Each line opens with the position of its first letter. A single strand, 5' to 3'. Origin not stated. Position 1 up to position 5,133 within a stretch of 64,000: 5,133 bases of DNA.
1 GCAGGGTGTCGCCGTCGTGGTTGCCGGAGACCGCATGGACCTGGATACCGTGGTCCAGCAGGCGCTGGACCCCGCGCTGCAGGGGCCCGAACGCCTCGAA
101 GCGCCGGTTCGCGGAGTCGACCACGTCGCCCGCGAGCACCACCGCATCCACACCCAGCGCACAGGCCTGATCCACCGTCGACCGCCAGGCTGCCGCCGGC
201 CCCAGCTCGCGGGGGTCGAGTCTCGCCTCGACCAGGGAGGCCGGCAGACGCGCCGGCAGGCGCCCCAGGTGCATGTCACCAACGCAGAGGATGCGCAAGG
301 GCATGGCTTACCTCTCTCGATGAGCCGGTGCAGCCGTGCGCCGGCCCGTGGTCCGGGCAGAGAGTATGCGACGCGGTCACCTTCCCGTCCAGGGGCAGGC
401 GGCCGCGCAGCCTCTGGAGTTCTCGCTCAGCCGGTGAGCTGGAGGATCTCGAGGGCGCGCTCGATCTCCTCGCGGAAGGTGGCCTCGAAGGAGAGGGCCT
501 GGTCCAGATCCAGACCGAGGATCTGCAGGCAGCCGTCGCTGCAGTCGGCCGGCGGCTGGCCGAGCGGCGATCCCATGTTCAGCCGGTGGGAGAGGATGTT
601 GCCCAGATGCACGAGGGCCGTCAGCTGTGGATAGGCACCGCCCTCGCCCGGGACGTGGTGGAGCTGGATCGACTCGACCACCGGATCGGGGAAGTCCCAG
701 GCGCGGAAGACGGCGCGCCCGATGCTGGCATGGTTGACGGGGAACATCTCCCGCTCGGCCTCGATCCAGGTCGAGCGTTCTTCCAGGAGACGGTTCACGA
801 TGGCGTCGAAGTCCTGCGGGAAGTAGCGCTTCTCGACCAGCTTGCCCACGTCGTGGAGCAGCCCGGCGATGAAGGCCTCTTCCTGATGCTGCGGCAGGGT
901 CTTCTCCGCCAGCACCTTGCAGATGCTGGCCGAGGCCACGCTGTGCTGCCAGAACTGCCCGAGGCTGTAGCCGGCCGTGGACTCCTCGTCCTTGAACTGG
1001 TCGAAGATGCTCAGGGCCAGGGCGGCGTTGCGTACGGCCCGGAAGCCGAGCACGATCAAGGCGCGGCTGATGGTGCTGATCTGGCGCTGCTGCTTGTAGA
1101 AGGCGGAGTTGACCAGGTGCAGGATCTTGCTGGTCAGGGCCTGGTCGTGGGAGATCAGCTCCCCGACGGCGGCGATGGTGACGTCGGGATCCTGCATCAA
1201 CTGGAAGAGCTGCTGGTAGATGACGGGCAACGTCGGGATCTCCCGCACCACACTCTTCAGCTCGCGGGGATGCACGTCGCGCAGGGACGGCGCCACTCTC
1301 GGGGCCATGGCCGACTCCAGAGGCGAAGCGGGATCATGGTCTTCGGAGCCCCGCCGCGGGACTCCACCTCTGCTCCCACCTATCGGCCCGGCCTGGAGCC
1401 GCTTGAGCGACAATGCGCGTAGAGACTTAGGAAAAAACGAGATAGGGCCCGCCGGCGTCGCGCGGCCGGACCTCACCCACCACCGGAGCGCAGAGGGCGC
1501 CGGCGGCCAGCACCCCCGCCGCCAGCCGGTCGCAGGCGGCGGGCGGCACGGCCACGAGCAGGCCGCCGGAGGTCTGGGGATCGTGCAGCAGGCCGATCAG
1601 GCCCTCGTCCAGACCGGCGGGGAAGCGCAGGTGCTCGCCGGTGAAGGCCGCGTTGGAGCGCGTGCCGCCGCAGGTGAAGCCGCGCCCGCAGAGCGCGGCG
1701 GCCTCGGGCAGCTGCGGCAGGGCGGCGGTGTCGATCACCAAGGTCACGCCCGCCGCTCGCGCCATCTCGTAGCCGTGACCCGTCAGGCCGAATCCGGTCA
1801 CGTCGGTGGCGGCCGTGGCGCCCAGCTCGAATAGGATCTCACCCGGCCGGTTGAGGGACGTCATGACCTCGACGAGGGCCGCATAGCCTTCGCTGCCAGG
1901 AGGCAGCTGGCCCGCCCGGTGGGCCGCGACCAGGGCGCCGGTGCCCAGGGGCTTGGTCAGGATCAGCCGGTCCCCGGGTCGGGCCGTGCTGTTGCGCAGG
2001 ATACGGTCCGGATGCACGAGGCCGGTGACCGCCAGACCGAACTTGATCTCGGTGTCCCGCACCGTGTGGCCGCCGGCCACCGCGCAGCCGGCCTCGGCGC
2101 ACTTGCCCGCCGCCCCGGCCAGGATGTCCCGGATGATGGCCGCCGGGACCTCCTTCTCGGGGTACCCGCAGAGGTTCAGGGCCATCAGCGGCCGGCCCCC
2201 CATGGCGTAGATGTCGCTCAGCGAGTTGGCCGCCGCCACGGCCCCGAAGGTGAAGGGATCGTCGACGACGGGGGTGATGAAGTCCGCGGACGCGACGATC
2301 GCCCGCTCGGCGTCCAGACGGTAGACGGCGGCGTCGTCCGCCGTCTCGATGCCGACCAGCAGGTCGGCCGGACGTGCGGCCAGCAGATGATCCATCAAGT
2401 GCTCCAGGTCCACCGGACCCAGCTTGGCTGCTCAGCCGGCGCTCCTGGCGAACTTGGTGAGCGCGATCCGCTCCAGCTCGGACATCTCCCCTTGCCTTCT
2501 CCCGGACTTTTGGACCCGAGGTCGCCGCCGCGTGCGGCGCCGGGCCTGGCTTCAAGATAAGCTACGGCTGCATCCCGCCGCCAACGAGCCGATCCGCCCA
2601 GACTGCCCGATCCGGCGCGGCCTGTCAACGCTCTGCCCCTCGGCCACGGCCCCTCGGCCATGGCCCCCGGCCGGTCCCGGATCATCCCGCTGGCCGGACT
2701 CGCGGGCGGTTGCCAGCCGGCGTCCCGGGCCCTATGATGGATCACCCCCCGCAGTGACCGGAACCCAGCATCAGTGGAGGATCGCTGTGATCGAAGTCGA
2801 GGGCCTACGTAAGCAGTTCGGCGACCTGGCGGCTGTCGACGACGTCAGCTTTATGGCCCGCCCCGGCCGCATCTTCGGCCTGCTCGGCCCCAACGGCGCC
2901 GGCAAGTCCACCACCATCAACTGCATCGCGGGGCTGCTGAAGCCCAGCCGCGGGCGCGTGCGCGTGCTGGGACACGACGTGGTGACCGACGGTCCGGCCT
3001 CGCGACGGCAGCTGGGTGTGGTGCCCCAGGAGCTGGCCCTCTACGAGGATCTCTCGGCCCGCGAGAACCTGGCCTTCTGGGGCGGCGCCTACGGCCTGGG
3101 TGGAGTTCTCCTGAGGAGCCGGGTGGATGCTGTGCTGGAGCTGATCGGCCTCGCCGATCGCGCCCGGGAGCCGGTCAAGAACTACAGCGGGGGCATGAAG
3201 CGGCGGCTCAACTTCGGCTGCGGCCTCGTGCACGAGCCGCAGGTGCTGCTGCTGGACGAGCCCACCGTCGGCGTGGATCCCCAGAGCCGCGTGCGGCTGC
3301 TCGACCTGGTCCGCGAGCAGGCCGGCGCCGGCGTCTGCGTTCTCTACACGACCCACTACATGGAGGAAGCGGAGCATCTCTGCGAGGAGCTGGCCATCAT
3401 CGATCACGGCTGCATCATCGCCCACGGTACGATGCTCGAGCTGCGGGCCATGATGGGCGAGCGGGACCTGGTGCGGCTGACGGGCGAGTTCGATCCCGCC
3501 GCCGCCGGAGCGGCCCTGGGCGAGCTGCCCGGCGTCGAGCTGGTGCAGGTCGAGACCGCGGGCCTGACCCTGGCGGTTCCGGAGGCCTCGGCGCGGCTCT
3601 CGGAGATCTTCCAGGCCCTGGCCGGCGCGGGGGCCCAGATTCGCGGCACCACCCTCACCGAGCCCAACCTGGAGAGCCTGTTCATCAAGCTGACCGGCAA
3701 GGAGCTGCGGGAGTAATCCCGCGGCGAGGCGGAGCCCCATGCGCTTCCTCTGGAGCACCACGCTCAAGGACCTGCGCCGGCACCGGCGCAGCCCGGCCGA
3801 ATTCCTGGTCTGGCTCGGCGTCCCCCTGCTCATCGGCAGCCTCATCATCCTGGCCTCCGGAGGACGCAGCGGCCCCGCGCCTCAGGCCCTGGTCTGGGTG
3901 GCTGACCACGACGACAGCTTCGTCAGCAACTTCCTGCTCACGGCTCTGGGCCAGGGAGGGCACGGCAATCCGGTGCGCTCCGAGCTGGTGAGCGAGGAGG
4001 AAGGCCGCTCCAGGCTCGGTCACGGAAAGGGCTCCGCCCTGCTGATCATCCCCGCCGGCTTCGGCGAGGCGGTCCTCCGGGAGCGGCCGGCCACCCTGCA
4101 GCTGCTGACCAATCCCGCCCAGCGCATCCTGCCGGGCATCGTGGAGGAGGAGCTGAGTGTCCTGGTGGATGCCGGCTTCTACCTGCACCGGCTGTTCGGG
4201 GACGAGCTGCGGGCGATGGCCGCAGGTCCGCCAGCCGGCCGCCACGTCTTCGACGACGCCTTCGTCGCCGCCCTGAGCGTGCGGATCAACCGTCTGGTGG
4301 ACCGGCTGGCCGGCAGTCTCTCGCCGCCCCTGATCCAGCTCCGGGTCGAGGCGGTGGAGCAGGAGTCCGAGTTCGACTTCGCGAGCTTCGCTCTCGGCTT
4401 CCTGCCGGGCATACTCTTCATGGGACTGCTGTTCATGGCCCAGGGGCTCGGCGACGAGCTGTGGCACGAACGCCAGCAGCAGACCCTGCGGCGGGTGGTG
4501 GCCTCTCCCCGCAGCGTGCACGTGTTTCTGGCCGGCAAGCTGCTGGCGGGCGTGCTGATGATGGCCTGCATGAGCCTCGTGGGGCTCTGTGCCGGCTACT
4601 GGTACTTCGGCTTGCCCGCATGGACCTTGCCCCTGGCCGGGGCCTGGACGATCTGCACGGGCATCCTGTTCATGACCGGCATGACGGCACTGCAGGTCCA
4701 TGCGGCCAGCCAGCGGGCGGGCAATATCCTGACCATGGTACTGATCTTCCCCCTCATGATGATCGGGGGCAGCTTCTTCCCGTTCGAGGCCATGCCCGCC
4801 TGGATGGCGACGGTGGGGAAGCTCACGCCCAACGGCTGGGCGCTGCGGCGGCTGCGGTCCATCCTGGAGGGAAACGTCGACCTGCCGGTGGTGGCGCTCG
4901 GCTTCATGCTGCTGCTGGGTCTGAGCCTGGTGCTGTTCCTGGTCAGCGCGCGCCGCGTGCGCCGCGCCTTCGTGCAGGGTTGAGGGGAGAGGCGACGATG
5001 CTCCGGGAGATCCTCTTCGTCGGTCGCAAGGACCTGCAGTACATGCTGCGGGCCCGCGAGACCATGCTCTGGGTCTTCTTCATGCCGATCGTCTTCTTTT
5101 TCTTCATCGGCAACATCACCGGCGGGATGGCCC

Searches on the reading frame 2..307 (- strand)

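Call 23: search_protein_families(library=pfam, proteins=[window:2-307:-], max_evalue=0.0001)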
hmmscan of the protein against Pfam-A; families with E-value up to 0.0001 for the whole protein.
window:2-307:- (102 aa): 1 family
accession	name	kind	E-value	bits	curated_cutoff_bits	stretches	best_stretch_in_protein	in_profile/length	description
PF00149.33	Metallophos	-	1.5e-09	39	21.5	1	4-98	1-71/191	Calcineurin-like phosphoesterase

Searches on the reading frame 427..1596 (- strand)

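Call 22: search_protein_families(library=pfam, proteins=[window:427-1596:-], max_evalue=0.0001)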
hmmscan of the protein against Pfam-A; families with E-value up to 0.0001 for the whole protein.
window:427-1596:- (389 aa): 2 families
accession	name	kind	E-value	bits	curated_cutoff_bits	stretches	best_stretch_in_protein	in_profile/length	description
PF08668.18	HDOD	-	6.1e-61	205.8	22.9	1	120-316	1-196/196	HDOD domain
PF01966.28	HD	-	3.5e-09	37.4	22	1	216-320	2-92/116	HD domain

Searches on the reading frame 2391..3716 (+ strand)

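Call 22: search_protein_families(library=pfam, proteins=[window:2391-3716:+], max_evalue=0.0001)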
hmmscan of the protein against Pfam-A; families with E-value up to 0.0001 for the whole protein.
window:2391-3716:+ (441 aa): 3 families
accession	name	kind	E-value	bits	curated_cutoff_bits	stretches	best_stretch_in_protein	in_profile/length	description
PF00005.33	ABC_tran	-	1.7e-31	110.1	25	1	150-292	2-136/137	ABC transporter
PF13304.12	AAA_21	-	7e-11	43.2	27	1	261-322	234-298/304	AAA domain, putative AbiEii toxin, Type IV TA system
PF13732.12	DrrA1-3_C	-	5.2e-06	27.5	27.4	1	346-434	1-80/81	ATP-binding protein DrrA1-3-like, C-terminal domain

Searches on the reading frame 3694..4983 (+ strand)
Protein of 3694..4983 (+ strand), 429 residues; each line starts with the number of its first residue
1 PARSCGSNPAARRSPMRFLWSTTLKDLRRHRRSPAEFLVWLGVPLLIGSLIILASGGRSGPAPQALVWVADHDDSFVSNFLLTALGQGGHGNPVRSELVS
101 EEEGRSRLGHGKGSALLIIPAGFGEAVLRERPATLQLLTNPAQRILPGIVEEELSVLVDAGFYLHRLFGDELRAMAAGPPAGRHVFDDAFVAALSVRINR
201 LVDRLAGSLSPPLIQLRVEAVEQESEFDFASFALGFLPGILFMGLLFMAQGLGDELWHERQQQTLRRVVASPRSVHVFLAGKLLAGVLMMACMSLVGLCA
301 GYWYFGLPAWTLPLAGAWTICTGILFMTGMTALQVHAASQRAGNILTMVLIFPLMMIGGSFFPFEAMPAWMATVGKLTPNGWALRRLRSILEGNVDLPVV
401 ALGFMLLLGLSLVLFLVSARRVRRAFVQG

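Call 22: search_protein_families(library=pfam, proteins=[window:3694-4983:+], max_evalue=0.0001)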
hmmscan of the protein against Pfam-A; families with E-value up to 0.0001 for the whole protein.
window:3694-4983:+ (429 aa): 2 families
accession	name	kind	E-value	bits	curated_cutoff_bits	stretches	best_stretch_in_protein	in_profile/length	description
PF12698.13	ABC2_membrane_3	-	1.6e-23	83.8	31.6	1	40-419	7-346/347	ABC-2 family transporter protein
PF01061.29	ABC2_membrane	-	1e-16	61.6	26.9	1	229-390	51-209/211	ABC-2 type transporter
